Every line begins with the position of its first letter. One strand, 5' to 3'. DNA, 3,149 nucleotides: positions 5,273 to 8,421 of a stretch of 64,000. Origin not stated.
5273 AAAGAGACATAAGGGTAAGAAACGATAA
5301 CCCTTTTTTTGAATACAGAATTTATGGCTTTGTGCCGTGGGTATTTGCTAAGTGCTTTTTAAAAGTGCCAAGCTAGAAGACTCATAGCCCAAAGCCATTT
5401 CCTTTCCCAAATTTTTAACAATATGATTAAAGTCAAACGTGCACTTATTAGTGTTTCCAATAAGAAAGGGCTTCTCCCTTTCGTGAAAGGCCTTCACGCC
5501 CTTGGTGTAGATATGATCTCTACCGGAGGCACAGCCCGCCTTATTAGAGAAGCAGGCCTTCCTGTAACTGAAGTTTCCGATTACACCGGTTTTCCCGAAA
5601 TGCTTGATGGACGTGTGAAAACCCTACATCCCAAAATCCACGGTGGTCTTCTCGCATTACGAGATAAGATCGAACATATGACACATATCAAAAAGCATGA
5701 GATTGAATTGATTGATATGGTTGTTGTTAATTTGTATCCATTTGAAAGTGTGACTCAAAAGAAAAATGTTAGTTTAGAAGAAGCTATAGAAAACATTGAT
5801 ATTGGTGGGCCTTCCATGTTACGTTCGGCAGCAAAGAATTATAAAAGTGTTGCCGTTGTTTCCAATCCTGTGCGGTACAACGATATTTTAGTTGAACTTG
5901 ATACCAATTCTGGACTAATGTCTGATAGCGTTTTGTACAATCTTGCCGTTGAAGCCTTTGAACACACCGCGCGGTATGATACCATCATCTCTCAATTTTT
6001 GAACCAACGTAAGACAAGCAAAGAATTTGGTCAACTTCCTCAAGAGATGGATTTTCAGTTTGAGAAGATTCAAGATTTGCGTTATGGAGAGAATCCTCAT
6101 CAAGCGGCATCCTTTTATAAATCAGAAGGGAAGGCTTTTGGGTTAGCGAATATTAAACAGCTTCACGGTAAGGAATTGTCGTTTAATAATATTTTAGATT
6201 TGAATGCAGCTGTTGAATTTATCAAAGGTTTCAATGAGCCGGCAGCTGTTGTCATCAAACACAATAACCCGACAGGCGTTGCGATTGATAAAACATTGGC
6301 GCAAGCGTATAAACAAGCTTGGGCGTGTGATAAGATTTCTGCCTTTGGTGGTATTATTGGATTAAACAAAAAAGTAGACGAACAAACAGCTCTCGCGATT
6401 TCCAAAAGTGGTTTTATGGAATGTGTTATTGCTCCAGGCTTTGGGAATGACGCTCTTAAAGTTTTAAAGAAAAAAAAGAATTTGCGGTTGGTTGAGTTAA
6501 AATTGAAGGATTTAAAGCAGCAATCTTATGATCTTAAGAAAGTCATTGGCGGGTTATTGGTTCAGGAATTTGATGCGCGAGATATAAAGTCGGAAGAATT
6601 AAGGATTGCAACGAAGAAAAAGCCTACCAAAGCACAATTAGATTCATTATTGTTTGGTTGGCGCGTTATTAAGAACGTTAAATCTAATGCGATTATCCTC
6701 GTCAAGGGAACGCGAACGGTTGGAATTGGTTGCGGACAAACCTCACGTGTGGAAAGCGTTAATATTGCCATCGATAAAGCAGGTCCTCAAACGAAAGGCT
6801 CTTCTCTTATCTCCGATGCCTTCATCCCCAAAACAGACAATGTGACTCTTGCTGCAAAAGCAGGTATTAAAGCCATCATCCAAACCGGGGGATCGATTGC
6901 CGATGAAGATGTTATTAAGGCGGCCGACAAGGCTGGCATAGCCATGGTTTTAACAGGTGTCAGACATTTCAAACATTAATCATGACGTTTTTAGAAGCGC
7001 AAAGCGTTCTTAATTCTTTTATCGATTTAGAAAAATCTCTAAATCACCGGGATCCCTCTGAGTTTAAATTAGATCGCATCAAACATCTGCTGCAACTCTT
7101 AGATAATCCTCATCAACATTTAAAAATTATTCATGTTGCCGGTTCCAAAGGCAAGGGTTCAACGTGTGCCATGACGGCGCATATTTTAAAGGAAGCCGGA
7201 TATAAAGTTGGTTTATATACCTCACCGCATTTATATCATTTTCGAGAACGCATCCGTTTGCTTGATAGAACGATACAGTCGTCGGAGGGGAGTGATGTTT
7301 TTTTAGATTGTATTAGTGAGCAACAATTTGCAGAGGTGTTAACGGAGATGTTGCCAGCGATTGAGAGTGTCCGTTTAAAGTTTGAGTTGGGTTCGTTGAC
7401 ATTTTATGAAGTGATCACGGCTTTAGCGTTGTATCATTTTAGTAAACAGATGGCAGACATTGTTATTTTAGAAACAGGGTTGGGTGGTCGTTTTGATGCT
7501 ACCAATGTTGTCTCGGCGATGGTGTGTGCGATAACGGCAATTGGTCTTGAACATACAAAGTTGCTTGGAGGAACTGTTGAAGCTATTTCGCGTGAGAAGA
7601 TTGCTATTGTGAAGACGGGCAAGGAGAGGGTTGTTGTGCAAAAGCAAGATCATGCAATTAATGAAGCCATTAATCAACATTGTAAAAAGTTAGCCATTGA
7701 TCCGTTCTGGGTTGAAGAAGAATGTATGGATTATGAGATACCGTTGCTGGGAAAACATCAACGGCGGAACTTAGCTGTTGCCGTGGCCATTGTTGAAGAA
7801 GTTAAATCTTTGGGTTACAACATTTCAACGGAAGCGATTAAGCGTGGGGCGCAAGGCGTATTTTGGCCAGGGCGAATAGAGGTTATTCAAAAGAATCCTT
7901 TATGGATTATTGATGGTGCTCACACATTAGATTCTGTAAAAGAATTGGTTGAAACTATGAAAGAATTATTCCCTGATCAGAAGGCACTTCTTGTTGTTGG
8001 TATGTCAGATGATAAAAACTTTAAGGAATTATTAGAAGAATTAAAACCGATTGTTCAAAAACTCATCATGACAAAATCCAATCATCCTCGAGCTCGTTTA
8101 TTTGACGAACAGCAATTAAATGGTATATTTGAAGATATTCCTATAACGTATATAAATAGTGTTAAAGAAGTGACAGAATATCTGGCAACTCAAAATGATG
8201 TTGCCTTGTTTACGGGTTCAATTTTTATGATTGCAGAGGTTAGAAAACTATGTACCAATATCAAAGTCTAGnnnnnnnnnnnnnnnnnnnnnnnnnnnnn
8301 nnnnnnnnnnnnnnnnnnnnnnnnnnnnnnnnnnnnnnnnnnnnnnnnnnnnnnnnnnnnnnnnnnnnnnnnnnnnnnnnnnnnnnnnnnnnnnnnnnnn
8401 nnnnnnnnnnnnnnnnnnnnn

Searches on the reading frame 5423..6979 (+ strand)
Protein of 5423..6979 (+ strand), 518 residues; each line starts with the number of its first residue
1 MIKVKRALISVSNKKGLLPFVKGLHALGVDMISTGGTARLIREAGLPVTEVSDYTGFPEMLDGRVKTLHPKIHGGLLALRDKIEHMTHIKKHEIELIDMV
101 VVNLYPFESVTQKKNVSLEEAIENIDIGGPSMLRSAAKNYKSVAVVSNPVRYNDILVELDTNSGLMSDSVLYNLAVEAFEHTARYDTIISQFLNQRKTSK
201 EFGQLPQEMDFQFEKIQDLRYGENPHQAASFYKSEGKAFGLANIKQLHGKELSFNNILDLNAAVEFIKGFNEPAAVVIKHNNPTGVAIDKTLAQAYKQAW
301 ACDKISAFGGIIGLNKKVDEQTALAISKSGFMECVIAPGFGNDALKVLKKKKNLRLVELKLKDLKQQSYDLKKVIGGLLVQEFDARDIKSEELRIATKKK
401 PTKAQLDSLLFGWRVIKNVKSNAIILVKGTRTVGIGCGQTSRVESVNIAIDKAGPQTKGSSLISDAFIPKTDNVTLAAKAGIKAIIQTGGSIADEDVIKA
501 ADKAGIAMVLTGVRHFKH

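Call 26: search_protein_families(library=pfam, proteins=[window:5423-6979:+], max_evalue=0.001)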
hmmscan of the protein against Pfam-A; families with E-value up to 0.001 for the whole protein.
window:5423-6979:+ (518 aa): 2 families
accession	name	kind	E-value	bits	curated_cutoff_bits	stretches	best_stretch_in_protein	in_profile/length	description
PF01808.24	AICARFT_IMPCHas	-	9.9e-118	393.5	25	1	136-452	1-311/311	AICARFT/IMPCHase bienzyme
PF02142.27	MGS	-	1e-27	96.5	24.1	1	16-130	1-93/94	MGS-like domain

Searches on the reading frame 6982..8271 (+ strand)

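Call 26: search_protein_families(library=pfam, proteins=[window:6982-8271:+], max_evalue=0.001)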
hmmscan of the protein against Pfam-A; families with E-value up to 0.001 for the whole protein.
window:6982-8271:+ (429 aa): 2 families
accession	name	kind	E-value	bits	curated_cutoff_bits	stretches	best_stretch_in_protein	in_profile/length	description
PF02875.26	Mur_ligase_C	-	4.6e-18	66.7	28.4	1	297-413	1-126/127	Mur ligase, glutamate ligase domain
PF08245.18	Mur_ligase_M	-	1.6e-12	48.2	24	0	146-235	45-141/200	Mur ligase middle domain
